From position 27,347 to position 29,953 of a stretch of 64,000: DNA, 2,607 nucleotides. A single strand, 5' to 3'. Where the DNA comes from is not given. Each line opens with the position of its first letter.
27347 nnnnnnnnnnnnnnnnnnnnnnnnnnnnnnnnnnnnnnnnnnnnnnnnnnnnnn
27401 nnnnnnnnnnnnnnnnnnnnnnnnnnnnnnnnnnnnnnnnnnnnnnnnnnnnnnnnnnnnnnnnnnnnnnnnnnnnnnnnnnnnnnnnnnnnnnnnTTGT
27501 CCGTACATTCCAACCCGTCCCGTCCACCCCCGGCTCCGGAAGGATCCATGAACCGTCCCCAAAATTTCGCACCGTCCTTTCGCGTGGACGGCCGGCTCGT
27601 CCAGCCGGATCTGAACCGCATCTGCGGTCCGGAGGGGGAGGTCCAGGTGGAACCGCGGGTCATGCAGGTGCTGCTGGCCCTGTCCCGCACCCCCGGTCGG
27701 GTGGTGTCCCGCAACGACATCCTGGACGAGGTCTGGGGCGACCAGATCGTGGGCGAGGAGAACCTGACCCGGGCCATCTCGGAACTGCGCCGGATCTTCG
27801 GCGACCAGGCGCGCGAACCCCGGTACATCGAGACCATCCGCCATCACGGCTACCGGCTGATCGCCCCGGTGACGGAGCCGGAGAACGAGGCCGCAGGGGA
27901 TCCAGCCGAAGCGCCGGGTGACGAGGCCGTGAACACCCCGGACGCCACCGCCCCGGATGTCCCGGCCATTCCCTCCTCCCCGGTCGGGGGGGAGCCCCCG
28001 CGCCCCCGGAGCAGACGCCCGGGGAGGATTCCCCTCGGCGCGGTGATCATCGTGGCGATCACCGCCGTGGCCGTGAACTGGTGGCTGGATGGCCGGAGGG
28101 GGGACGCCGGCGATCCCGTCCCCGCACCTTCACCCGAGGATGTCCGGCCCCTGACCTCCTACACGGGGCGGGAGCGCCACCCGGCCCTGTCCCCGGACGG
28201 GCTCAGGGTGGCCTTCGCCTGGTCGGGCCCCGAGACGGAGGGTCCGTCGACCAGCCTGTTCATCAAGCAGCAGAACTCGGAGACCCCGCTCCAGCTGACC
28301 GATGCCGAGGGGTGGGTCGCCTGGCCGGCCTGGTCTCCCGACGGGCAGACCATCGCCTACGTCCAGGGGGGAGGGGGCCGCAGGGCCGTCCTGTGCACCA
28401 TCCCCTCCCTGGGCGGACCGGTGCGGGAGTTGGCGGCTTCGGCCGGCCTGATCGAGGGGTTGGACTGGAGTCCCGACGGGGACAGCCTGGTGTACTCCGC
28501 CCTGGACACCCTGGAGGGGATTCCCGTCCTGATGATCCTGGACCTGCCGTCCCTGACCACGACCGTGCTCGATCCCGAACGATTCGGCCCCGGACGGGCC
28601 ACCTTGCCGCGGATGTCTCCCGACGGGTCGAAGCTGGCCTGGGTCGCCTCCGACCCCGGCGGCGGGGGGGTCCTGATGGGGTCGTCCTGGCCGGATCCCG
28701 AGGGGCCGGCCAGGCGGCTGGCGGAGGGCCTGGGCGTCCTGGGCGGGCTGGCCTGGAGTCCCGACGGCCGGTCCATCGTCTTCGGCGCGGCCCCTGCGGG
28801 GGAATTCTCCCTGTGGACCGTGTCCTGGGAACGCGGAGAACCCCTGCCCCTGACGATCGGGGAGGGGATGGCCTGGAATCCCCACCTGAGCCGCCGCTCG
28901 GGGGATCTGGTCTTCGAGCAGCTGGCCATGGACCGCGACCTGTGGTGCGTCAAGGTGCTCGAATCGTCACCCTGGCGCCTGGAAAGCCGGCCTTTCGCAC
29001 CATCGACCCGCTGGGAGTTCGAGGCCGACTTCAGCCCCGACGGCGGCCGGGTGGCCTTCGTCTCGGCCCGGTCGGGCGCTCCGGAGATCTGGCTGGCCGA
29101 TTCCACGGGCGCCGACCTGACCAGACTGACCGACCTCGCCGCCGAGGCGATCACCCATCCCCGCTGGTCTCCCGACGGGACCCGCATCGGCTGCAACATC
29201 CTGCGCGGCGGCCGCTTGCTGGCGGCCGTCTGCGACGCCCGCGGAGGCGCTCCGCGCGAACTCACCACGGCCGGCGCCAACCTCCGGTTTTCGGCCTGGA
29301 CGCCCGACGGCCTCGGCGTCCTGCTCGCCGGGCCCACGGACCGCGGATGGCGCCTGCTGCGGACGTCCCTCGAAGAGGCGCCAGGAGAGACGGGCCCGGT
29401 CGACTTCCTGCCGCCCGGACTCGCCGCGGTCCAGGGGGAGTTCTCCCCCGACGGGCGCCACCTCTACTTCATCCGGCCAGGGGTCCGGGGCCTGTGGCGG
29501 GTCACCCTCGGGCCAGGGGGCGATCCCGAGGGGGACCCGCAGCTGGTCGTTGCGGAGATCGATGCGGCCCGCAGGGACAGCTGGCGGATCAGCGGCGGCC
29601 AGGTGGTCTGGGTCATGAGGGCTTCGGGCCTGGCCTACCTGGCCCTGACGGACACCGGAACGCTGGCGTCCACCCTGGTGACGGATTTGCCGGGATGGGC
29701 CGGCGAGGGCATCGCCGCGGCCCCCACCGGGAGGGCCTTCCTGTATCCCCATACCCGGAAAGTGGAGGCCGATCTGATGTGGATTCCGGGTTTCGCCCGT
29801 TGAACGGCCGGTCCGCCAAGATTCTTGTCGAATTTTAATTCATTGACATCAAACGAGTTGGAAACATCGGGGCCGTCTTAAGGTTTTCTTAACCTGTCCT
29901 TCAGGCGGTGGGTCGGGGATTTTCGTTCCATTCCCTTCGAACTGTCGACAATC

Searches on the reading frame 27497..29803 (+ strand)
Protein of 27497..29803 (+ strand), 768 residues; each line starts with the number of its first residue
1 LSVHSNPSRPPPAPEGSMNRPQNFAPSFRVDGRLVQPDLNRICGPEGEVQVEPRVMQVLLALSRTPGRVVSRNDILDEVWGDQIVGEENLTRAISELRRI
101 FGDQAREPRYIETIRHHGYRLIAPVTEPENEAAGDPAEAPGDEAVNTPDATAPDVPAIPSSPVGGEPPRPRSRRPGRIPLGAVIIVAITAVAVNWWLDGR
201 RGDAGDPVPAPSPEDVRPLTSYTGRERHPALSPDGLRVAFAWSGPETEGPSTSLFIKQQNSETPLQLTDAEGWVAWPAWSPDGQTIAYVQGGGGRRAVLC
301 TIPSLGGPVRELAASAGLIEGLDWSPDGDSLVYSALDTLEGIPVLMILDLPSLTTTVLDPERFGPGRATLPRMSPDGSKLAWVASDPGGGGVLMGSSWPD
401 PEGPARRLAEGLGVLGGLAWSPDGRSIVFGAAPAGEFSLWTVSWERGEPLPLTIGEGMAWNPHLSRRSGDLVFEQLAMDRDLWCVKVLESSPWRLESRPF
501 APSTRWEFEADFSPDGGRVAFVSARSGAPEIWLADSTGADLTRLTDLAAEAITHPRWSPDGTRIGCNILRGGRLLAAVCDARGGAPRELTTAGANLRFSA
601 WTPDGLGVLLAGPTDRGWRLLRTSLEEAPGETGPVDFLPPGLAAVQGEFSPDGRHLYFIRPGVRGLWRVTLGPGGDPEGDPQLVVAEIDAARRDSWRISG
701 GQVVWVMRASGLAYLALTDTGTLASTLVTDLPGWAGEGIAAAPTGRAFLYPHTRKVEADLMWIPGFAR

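Call 56: search_protein_families(library=pfam, proteins=[window:27497-29803:+], max_evalue=0.0001)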
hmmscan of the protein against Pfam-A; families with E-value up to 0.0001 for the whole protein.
window:27497-29803:+ (768 aa): 3 families
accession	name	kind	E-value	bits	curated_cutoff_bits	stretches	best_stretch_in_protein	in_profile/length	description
PF07676.18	PD40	-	2.4e-35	120.1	20.9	2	266-289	3-26/38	WD40-like Beta Propeller Repeat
PF00486.34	Trans_reg_C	-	2e-17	63.5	26.2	1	48-121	3-77/77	Transcriptional regulatory protein, C terminal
PF00930.27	DPPIV_N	-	6e-08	32.2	22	0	253-290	24-61/354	Dipeptidyl peptidase IV (DPP IV) N-terminal region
